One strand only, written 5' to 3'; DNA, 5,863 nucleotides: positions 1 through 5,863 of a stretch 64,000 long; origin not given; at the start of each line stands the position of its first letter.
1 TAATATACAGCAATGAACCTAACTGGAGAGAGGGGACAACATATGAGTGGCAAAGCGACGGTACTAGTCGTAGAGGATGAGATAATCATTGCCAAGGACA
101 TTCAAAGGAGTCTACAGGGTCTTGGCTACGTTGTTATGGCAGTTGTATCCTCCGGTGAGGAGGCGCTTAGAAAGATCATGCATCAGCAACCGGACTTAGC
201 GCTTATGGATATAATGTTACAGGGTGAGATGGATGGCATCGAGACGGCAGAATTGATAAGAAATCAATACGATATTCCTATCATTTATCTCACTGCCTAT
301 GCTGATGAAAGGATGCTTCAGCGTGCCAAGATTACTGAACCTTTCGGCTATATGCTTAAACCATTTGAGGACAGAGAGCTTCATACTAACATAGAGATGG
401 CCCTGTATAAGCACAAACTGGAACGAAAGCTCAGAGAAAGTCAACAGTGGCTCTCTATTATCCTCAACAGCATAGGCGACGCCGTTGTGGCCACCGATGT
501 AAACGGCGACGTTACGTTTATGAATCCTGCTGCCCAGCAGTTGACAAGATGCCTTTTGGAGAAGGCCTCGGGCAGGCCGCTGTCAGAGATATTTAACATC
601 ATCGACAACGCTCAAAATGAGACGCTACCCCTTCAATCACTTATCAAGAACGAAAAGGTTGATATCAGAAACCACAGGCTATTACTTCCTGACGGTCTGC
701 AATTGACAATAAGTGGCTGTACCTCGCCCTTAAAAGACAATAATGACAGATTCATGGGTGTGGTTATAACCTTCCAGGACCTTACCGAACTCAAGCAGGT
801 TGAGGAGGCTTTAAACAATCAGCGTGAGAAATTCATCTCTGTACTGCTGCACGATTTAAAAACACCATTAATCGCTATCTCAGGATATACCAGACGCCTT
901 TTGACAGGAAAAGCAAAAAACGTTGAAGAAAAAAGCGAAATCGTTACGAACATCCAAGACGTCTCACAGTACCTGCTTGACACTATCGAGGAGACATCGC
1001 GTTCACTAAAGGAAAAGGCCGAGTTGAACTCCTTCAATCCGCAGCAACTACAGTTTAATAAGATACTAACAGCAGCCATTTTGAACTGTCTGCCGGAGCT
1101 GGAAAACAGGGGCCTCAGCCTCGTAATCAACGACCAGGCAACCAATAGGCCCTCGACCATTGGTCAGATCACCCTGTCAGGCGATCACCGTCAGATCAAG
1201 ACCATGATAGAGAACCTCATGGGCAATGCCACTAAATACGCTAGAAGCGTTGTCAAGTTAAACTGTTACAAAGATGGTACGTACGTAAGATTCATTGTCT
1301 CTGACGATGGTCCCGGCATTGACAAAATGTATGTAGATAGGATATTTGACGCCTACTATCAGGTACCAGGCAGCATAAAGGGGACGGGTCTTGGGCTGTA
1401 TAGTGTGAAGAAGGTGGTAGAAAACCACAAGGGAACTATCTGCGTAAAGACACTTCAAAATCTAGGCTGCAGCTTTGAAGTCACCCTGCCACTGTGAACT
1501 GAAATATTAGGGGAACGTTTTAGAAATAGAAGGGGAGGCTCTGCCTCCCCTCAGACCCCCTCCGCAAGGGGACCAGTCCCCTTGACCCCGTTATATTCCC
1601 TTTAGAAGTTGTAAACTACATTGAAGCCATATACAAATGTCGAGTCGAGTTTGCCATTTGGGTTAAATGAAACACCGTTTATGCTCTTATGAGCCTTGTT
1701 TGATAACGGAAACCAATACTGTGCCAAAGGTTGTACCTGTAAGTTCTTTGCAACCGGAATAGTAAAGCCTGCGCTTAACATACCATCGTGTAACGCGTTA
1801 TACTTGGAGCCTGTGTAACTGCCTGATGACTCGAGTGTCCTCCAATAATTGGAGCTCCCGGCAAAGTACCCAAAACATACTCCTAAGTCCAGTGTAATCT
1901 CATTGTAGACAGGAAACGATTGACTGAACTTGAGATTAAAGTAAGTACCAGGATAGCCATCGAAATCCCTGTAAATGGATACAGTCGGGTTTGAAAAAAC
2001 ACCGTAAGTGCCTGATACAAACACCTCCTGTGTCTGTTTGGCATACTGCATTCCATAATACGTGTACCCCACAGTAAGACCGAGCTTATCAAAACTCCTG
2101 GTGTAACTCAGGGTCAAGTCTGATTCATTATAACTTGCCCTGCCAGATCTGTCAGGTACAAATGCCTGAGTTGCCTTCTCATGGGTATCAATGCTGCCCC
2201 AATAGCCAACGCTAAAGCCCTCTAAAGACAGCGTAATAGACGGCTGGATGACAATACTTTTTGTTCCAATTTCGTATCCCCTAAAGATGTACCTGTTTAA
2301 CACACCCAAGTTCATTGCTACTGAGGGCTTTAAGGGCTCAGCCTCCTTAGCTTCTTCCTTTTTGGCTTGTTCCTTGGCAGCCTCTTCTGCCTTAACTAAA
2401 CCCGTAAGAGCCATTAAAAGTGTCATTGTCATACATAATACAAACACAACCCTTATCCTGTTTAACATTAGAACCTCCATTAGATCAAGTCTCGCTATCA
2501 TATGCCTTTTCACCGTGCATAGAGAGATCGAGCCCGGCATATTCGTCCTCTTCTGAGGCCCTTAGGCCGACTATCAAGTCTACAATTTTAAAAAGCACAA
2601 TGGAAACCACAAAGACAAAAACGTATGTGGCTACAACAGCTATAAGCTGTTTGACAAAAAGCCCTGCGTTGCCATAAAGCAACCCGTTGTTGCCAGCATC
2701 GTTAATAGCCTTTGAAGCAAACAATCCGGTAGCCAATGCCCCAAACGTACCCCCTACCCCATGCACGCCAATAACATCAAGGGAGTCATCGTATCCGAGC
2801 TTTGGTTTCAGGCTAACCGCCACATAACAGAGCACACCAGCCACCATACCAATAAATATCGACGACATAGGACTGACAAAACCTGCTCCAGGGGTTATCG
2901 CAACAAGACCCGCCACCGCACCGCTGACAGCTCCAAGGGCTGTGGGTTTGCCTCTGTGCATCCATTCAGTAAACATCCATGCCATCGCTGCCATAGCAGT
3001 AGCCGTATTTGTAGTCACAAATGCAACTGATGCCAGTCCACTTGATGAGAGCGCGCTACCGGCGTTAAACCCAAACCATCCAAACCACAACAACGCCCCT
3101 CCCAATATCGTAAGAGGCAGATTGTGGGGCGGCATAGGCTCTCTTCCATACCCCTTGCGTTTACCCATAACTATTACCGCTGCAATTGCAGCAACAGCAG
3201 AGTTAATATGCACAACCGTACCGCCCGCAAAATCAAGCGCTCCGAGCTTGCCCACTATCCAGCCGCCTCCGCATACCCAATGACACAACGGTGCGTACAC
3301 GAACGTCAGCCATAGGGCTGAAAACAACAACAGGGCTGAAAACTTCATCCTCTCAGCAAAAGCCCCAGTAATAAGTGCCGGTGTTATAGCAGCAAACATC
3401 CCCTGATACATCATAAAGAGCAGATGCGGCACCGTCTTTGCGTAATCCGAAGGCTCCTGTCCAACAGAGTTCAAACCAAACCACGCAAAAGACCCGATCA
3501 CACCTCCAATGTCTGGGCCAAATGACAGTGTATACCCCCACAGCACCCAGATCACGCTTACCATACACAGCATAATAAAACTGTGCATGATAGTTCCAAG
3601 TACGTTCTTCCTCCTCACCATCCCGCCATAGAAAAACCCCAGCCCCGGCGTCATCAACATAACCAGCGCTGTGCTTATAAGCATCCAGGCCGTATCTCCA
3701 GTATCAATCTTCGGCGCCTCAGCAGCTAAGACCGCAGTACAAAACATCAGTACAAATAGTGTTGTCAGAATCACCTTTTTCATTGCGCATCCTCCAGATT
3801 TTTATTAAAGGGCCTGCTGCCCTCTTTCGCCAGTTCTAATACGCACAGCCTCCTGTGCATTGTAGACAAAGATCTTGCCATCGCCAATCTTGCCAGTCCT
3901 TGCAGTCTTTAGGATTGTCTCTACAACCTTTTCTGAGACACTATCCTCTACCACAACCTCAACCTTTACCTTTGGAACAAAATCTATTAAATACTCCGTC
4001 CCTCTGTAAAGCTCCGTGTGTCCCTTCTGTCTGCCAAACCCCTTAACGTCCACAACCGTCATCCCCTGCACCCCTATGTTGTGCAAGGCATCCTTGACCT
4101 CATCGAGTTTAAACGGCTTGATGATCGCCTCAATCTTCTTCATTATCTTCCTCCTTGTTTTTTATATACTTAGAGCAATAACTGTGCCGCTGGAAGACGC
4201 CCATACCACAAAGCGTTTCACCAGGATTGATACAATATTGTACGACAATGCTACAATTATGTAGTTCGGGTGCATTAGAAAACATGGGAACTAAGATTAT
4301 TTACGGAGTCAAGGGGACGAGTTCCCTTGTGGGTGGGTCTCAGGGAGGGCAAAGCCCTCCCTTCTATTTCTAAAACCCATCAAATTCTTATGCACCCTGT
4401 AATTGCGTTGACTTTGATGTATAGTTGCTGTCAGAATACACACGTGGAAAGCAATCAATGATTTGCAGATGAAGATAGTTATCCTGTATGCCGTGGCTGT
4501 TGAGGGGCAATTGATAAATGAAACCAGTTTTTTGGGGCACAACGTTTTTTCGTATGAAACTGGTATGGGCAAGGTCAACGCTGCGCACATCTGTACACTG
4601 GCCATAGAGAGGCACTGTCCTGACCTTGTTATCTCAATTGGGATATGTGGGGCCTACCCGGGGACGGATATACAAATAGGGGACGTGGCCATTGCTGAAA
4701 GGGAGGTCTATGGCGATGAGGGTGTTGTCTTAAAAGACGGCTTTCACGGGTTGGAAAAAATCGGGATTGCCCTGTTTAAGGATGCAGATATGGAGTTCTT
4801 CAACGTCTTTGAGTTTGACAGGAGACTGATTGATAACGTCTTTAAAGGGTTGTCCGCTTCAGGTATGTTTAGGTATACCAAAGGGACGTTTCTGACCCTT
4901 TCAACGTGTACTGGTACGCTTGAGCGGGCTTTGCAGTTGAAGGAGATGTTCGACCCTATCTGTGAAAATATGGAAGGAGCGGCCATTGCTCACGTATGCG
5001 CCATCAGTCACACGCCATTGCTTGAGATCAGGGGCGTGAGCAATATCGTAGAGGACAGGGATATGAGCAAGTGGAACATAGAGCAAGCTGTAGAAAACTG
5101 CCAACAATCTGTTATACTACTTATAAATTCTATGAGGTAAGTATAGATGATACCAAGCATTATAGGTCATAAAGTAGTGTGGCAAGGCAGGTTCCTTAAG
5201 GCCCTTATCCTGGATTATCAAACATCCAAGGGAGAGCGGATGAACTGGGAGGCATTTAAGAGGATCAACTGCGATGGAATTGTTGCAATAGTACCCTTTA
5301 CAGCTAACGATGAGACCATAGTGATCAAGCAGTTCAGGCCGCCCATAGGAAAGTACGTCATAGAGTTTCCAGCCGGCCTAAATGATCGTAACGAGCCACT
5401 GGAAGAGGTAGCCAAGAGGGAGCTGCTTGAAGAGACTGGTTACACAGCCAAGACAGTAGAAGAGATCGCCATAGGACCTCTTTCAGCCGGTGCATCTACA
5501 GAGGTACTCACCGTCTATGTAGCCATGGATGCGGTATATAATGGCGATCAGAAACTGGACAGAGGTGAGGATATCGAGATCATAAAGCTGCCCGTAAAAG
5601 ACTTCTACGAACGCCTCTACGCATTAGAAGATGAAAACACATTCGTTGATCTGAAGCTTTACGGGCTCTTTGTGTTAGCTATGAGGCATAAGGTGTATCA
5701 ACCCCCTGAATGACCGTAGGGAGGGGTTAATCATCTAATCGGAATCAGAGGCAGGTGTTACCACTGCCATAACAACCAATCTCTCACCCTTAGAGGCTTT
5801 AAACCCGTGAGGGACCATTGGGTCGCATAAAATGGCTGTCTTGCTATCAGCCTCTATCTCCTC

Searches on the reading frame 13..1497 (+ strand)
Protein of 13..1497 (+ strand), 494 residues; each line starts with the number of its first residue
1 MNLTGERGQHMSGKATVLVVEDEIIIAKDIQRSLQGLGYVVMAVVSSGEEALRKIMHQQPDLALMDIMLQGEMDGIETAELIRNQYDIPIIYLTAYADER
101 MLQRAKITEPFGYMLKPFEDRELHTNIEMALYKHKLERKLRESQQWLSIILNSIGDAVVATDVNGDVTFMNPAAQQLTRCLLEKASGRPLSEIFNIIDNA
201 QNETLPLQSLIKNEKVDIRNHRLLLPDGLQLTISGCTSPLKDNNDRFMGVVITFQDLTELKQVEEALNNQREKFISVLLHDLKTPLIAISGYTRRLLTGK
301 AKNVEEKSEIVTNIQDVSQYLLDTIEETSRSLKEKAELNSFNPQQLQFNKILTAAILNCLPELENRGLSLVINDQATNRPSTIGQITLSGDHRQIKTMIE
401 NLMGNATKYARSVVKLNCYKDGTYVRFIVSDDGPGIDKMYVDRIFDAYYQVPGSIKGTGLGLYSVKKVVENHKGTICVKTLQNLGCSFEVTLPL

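Call 56: search_protein_families(library=ncbifam, proteins=[window:13-1497:+], max_evalue=0.00001)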
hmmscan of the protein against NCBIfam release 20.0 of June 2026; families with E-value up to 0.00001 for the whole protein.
window:13-1497:+ (494 aa): 145 families (the best 25 are shown)
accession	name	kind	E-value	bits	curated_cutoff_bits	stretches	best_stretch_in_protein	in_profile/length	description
NF046044.1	PnpS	equivalog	1.4e-44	152.7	400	1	128-493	38-390/390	two-component system histidine kinase PnpS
NF008468.0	PRK11360.1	equivalog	1.2e-40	139.5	646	1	135-493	258-607/616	two-component system sensor histidine kinase AtoS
NF033092.0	HK_WalK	equivalog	1.5e-38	132.8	725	1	142-494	255-594/594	cell wall metabolism sensor histidine kinase WalK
TIGR02966.1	phoR_proteo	equivalog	1.3e-34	119.7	334.2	1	147-491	8-332/333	phosphate regulon sensor histidine kinase PhoR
TIGR02956.1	TMAO_torS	equivalog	1.6e-34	119.2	676.5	2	190-494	387-682/967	TMAO reductase system sensor histidine kinase/response regulator TorS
NF008302.0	PRK11091.1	equivalog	6.8e-33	113.8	838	2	133-493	143-504/779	aerobic respiration two-component sensor histidine kinase ArcB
NF047874.1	MASE3_PAS_HK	subfamily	7.6e-32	110.9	560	1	102-493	223-624/655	MASE3 domain-containing sensor histidine kinase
NF011874.0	PRK15347.1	equivalog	7.2e-31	107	852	2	255-494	382-614/921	two component system sensor kinase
NF038297.2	hybrid_HK_HrmK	equivalog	2.9e-29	102.2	725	2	254-494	218-457/607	hybrid histidine kinase/response regulator HrmK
NF008099.0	PRK10841.1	equivalog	1.1e-28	99.6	920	1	255-494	454-690/949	two-component system sensor histidine kinase RcsC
NF006623.1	PRK09191.1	subfamily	3e-27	96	240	1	14-135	137-256/258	PhyR family response regulator anti-anti-sigma factor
NF008318.0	PRK11107.1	equivalog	3.9e-27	94.7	890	2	271-494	293-518/920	two-component sensor histidine kinase BarA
NF041880.1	EPS_EpsF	equivalog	1.7e-26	92.8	900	1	44-493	24-492/492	response regulator EpsF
NF041832.1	near_NosP_CTERM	subfamily_domain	2.6e-26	92.6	400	2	267-494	3-225/370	NahK/ErcS family hybrid sensor histidine kinase/response regulator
NF008312.0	PRK11100.1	equivalog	2.7e-26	92.4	356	1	260-493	243-473/477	two-component system sensor histidine kinase CreC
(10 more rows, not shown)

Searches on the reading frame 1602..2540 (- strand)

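Call 56: search_protein_families(library=ncbifam, proteins=[window:1602-2540:-], max_evalue=0.00001)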
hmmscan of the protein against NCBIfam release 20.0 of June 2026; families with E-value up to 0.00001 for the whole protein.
window:1602-2540:- (312 aa): 1 family
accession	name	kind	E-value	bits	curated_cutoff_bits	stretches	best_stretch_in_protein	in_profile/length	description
TIGR02001.1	gcw_chp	subfamily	8.3e-09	35.3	47.15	1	41-221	5-178/244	TorF family putative porin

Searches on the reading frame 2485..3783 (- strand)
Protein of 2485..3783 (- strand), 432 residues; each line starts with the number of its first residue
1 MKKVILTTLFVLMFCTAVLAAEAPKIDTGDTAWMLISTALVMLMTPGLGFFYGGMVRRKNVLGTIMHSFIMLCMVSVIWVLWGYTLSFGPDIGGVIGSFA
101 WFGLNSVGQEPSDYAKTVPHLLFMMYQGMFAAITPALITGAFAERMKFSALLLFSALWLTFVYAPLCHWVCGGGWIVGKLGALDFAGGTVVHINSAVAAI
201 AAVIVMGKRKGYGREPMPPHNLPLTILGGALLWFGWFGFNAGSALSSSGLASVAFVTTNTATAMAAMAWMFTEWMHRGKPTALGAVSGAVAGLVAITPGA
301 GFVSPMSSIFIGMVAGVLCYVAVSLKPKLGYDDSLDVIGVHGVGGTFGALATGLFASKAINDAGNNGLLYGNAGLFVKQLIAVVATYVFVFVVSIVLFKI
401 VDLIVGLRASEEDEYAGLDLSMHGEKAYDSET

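Call 56: search_protein_families(library=ncbifam, proteins=[window:2485-3783:-], max_evalue=0.00001)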
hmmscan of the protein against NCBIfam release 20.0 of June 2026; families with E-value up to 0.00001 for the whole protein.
window:2485-3783:- (432 aa): 3 families
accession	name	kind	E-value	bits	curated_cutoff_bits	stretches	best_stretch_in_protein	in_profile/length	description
TIGR00836.1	amt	subfamily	6e-147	489.8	343.3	1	30-428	1-406/406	ammonium transporter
NF007947.0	PRK10666.1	equivalog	4.8e-120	401.4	657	1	4-429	4-427/428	ammonium transporter AmtB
TIGR03644.1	marine_trans_1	hypoth_equivalog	2.5e-72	243.9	514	1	30-429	4-402/404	probable ammonium transporter, marine subtype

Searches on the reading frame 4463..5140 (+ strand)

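Call 14: search_protein_families(library=pfam, proteins=[window:4463-5140:+], max_evalue=0.0001)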
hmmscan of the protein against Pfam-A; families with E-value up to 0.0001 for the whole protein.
window:4463-5140:+ (225 aa): 1 family
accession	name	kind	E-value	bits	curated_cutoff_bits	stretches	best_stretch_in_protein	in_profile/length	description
PF01048.26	PNP_UDP_1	-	5e-26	92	25.1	1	25-218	41-229/233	Phosphorylase superfamily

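Call 56: search_protein_families(library=ncbifam, proteins=[window:4463-5140:+], max_evalue=0.00001)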
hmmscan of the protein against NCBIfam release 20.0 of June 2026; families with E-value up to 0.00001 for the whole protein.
window:4463-5140:+ (225 aa): 9 families
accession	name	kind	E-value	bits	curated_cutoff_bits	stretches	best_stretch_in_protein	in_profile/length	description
TIGR03664.1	fut_nucase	equivalog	4e-58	196.8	124.7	1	25-220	34-227/228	futalosine hydrolase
NF006087.0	PRK08236.1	equivalog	3.4e-30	105.4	213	1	2-220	4-214/219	futalosine hydrolase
NF004079.0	PRK05584.1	equivalog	3.9e-18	65.8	169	1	14-204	29-208/232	5'-methylthioadenosine/adenosylhomocysteine nucleosidase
TIGR01704.1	MTA_SAH-Nsdase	equivalog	1e-14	54.6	73.8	1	20-212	34-213/229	5'-methylthioadenosine/S-adenosylhomocysteine nucleosidase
NF011286.0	PRK14697.1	equivalog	4.1e-13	49.4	260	1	158-209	159-211/233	bifunctional 5'-methylthioadenosine/S-adenosylhomocysteine nucleosidase/phosphatase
NF005213.0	PRK06698.1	equivalog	1.1e-11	44.2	768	1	13-207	29-209/459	bifunctional 5'-methylthioadenosine/S-adenosylhomocysteine nucleosidase/phosphatase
NF005522.0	PRK07164.1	equivalog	2.1e-09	37.2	161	0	26-81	45-98/218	5'-methylthioadenosine/S-adenosylhomocysteine nucleosidase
NF005221.0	PRK06714.1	equivalog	8.3e-09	35.3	218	1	27-224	43-225/236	S-adenosylhomocysteine nucleosidase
NF004168.0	PRK05634.1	equivalog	4.9e-07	29.7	129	0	20-64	15-61/185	nucleosidase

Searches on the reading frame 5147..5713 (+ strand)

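Call 14: search_protein_families(library=pfam, proteins=[window:5147-5713:+], max_evalue=0.0001)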
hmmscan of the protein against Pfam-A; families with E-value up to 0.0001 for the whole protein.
window:5147-5713:+ (188 aa): 1 family
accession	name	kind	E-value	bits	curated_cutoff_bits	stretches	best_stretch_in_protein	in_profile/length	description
PF00293.34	NUDIX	-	3.8e-11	43.6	21.1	1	46-153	6-118/134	NUDIX domain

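Call 56: search_protein_families(library=ncbifam, proteins=[window:5147-5713:+], max_evalue=0.00001)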
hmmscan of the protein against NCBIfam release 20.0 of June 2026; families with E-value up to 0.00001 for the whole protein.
window:5147-5713:+ (188 aa): 4 families
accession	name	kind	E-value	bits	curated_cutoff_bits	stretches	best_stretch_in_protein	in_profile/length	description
NF008736.0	PRK11762.1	equivalog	1.3e-18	67.2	169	1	3-157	8-160/186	ADP compounds hydrolase NudE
TIGR00052.1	TIGR00052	subfamily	1.4e-11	44.3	79.55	1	8-127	8-137/188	nudix-type nucleoside diphosphatase, YffH/AdpP family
NF011585.0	PRK15009.1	equivalog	3.6e-07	30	234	1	22-155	25-165/191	GDP-mannose pyrophosphatase NudK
NF008003.0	PRK10729.1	equivalog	7.7e-06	25.3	248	1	34-129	51-150/210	ADP-ribose diphosphatase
